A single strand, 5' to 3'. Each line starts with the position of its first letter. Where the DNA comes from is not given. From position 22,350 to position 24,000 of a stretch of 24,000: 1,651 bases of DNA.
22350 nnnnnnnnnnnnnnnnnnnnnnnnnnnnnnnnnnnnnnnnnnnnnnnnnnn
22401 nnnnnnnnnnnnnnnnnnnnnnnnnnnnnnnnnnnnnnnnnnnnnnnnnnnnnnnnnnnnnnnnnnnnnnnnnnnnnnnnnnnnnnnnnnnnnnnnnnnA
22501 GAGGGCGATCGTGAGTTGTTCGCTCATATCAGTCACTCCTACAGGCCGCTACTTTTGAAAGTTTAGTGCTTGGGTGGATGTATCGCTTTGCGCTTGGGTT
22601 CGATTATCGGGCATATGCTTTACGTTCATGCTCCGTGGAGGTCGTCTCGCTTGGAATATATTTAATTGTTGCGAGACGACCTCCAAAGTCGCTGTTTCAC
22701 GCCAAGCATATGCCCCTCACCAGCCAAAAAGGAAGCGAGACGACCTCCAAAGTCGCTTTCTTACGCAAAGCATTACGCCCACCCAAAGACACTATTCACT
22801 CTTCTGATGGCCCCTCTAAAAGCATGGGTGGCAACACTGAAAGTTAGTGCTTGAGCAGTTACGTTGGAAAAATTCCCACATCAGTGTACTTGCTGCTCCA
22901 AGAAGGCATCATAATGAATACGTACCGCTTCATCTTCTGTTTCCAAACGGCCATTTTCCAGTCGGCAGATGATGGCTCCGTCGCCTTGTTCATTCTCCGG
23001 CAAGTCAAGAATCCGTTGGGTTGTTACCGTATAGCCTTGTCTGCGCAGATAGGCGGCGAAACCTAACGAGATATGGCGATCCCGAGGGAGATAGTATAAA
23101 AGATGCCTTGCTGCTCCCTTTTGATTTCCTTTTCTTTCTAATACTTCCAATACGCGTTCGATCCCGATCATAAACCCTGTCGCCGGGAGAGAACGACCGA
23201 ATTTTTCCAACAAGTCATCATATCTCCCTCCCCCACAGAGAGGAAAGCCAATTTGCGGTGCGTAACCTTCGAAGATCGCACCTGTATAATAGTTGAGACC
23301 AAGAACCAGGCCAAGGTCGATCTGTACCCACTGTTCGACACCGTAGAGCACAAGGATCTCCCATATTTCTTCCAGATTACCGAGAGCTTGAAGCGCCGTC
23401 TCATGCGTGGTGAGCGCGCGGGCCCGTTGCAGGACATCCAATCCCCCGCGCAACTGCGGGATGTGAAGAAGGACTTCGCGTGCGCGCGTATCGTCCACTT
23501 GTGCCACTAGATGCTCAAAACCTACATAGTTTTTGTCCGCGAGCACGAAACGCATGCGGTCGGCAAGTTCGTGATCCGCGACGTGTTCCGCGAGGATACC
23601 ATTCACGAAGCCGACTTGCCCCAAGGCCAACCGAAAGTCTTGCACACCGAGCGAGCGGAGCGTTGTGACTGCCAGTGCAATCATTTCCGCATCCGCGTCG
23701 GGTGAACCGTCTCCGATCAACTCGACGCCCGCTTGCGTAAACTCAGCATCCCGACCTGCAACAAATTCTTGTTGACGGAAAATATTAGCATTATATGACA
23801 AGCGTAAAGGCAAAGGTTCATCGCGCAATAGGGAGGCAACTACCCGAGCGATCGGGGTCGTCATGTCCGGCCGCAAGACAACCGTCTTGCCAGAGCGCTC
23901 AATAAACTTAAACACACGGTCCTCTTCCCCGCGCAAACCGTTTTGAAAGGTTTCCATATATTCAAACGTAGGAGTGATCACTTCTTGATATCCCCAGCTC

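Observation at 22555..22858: Same long-form element, same polarity, splits hisZ from hisG in an otherwise tightly overlapping his operon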

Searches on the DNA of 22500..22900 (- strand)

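Call 8: search_rna_families(source=window, start=22500, end=22900, threshold=evalue, max_evalue=10)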
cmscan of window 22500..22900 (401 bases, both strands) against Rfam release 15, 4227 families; matches with E-value up to 10: 2.
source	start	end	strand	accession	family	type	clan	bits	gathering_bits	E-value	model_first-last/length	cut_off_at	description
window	22636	22687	+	RF03339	mir-3047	Gene; miRNA;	-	19.1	53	0.37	1-61/61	no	mir-3047 microRNA precursor family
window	22637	22682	-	RF03339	mir-3047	Gene; miRNA;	-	17.9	53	0.79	1-61/61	no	mir-3047 microRNA precursor family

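Call 60: search_dna_similar(query=window:22539-22892:-, collection=plasmids, mode=distant, max_evalue=0.001, max_rows=10)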
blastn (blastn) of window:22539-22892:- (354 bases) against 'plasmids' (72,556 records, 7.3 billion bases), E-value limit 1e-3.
No match.

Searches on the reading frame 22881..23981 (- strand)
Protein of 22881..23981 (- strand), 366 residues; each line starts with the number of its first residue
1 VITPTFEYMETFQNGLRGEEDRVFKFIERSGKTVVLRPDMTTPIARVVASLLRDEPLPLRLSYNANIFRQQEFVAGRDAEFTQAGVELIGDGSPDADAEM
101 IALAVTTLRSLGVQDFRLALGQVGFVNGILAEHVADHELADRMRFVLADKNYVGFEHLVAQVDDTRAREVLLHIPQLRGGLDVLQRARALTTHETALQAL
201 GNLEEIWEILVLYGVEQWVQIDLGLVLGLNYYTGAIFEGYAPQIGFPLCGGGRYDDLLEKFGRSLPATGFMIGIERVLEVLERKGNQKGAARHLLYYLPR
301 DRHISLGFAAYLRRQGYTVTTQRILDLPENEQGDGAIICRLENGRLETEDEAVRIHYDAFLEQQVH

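Call 7: search_protein_families(library=pfam, proteins=[window:22881-23981:-])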
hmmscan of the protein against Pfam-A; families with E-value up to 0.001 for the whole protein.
window:22881-23981:- (366 aa): 2 families
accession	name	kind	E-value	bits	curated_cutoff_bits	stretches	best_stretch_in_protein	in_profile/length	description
PF13393.11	tRNA-synt_His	-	6.6e-69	232.9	25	1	2-277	33-308/308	Histidyl-tRNA synthetase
PF00587.30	tRNA-synt_2b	-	2.3e-07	31.5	29.3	1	24-118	1-101/179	tRNA synthetase class II core domain (G, H, P, S and T)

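Call 33: find_homologous_proteins(query=window:22884-23981:-, max_evalue=1e-60)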
Query window:22884-23981:- (366 aa): 2402 proteins with E <= 1e-60 among 8000 candidates; the best 120 are listed.
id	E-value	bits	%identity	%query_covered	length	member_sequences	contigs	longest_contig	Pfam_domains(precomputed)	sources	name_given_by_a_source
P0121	1.1e-232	789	97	100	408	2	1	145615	PF13393.12,PF00587.31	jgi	jgi:ATP phosphoribosyltransferase regulatory subunit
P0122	1.3e-156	539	69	98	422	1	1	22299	PF13393.12,PF00587.31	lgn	-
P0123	2.4e-142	492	75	84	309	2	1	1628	PF13393.12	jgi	jgi:ATP phosphoribosyltransferase regulatory subunit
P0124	5.7e-138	478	61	98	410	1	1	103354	PF13393.12,PF00587.31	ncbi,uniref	ncbi:ATP phosphoribosyltransferase regulatory subunit [Effusibacillus consociatus]|uniref:ATP phosph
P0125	4.8e-135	468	60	99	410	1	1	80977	PF13393.12,PF00587.31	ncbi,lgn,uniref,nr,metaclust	ncbi:ATP phosphoribosyltransferase regulatory subunit [Effusibacillus pohliae]|uniref:ATP phosphorib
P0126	1.5e-133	463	58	99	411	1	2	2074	PF13393.12,PF00587.31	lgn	-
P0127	3.7e-132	459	59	98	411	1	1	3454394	PF13393.12,PF00587.31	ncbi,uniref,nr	ncbi:ATP phosphoribosyltransferase regulatory subunit [Effusibacillus dendaii]|uniref:ATP phosphorib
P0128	4.1e-132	459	60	98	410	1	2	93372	PF13393.12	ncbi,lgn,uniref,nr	ncbi:ATP phosphoribosyltransferase regulatory subunit [Effusibacillus lacus]|uniref:ATP phosphoribos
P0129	9.0e-131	454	63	89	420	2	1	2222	PF13393.12,PF00587.31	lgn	-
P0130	2.8e-130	453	59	99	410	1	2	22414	PF13393.12,PF00587.31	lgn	-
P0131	7.9e-130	451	59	96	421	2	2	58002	PF13393.12,PF00587.31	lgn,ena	-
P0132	1.4e-129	450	57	99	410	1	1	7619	PF13393.12,PF00587.31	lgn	-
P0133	1.6e-129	450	58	99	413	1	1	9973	PF13393.12,PF00587.31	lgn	-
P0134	3.6e-129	449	58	98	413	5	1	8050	PF13393.12,PF00587.31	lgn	-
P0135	4.4e-129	449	60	95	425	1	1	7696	PF13393.12,PF00587.31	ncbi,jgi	jgi:ATP phosphoribosyltransferase regulatory subunit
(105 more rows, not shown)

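Call 34: find_encoding_contigs(protein=P0121, flank=10000, max_places=3)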
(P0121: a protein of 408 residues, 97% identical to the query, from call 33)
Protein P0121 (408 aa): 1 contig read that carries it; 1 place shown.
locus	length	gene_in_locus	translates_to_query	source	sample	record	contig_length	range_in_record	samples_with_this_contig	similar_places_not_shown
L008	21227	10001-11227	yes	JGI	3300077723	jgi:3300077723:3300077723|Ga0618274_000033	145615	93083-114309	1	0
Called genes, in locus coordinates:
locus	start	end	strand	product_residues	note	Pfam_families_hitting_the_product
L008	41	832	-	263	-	PF00702:Hydrolase, PF05116:S6PP, PF08282:Hydrolase_3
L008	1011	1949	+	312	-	PF01073:3Beta_HSD, PF01370:Epimerase, PF02719:Polysacc_synt_2, PF04321:RmlD_sub_bind, PF13460:NAD_binding_10, PF16363:GDP_Man_Dehyd, PF07993:NAD_binding_4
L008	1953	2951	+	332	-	PF13556:HTH_30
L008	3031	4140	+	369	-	PF03215:Rad17 (faint), PF00005:ABC_tran, PF17912:OB_MalK, PF08402:TOBE_2 (weak)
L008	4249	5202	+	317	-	PF02603:Hpr_kinase_N, PF07475:Hpr_kinase_C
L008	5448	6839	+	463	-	PF01476:LysM, PF07501:G5, PF01551:Peptidase_M23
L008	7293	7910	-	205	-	PF07336:ABATE, PF11706:zf-CGNR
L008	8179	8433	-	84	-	-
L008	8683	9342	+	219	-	PF00702:Hydrolase, PF12710:HAD, PF13419:HAD_2, PF13242:Hydrolase_like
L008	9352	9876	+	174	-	PF00132:Hexapep, PF14602:Hexapep_2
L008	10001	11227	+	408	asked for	PF13393:tRNA-synt_His, PF00587:tRNA-synt_2b (weak)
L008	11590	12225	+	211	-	PF01634:HisG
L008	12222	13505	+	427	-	PF00815:Histidinol_dh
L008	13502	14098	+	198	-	PF00475:IGPD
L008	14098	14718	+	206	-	PF00117:GATase, PF07685:GATase_3 (weak), PF01174:SNO, PF07722:Peptidase_C26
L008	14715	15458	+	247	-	PF00977:His_biosynth, PF05690:ThiG (faint), PF01207:Dus (faint)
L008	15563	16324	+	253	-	PF00977:His_biosynth, PF01207:Dus (faint), PF03060:NMO (weak)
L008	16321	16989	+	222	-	PF01502:PRA-CH, PF01503:PRA-PH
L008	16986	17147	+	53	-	-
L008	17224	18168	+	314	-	PF01210:NAD_Gly3P_dh_N (weak), PF02737:3HCDH_N, PF00725:3HCDH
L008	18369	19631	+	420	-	PF00478:IMPDH (faint), PF01645:Glu_synthase, PF01070:FMN_dh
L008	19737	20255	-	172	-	PF03413:PepSY (weak)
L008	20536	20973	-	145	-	PF08327:AHSA1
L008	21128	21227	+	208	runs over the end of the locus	PF11208:DUF2992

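Call 79: find_encoding_contigs(protein=P0129, flank=3000, max_places=4)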
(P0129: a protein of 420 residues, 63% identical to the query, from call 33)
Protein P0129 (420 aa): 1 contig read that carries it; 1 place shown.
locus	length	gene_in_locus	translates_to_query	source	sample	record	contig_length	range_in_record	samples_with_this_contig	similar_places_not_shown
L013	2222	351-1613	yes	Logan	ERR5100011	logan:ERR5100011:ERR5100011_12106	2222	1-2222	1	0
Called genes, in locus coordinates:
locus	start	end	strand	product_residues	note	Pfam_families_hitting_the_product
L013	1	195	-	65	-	?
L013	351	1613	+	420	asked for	PF13393:tRNA-synt_His, PF00587:tRNA-synt_2b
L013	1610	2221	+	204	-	?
